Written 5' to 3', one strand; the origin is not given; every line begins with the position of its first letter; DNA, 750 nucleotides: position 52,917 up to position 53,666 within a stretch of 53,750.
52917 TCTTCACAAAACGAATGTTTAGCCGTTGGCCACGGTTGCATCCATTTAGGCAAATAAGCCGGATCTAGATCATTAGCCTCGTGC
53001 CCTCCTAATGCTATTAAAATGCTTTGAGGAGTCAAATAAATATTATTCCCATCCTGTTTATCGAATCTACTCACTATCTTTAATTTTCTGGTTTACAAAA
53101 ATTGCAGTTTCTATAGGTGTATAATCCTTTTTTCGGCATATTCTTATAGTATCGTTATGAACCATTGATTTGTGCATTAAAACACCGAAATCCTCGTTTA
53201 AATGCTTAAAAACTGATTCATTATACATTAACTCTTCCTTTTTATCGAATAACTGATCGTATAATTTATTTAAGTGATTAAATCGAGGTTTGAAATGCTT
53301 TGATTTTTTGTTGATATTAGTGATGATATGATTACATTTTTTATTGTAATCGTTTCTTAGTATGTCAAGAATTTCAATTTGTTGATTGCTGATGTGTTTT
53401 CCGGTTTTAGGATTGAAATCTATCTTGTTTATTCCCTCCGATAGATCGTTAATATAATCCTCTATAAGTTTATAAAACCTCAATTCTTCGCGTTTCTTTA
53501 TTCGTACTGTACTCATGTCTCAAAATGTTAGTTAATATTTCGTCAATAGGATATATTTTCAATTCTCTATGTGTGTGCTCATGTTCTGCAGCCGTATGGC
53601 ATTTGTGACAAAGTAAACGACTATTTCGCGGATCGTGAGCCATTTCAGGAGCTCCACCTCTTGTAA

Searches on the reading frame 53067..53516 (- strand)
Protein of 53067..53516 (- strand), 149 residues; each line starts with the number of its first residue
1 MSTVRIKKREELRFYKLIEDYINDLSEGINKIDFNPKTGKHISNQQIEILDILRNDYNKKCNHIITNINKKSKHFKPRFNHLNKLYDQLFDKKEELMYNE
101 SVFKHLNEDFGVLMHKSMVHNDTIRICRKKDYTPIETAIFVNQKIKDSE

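Call 38: search_protein_families(library=pfam, proteins=[window:53067-53516:-], max_evalue=0.01)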
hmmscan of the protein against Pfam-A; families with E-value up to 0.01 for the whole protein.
window:53067-53516:- (149 aa): 2 families
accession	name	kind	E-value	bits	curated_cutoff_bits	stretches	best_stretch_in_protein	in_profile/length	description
PF20940.2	SSV1_D-63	-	0.00072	19.9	27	1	100-146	7-52/60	Sulfolobus spindle-shape virus 1, protein D-63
PF25060.1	ARM_TT21_2nd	-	0.0084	16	27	1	43-116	109-186/270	Tetratricopeptide repeat protein 21 second ARM domain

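Call 40: search_protein_families(library=phrogs, proteins=[window:53067-53516:-], max_evalue=0.01)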
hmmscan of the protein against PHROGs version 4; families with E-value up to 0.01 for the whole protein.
window:53067-53516:- (149 aa): 2 families
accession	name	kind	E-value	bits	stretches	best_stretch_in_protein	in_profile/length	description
phrog_7928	-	unknown function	0.00035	21.4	1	100-146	7-52/63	-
phrog_4224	-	unknown function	0.0025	18.8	1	41-85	12-56/119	-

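Call 93: search_protein_families(library=pfam, proteins=[window:53067-53516:-], max_evalue=10)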
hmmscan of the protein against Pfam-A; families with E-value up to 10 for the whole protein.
window:53067-53516:- (149 aa): 3 families
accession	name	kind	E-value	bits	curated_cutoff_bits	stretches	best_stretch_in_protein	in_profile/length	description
PF20940.2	SSV1_D-63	-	0.00072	19.9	27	1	100-146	7-52/60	Sulfolobus spindle-shape virus 1, protein D-63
PF25060.1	ARM_TT21_2nd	-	0.0084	16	27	1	43-116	109-186/270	Tetratricopeptide repeat protein 21 second ARM domain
PF08112.16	ATP-synt_E_2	-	0.016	15.9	25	1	50-86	13-50/56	ATP synthase epsilon subunit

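Call 111: search_solved_structures(query=window:53067-53516:-, max_evalue=5)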
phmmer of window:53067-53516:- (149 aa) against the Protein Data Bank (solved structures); distinct sequences matched with E-value up to 5: 2.
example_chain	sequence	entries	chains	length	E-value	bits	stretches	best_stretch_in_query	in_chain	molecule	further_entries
8j9a_A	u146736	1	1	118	0.25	14.5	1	8-61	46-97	Mediator of RNA polymerase II transcription subunit 15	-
4jvh_A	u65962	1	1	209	0.46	13.6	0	74-102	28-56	Protein quaking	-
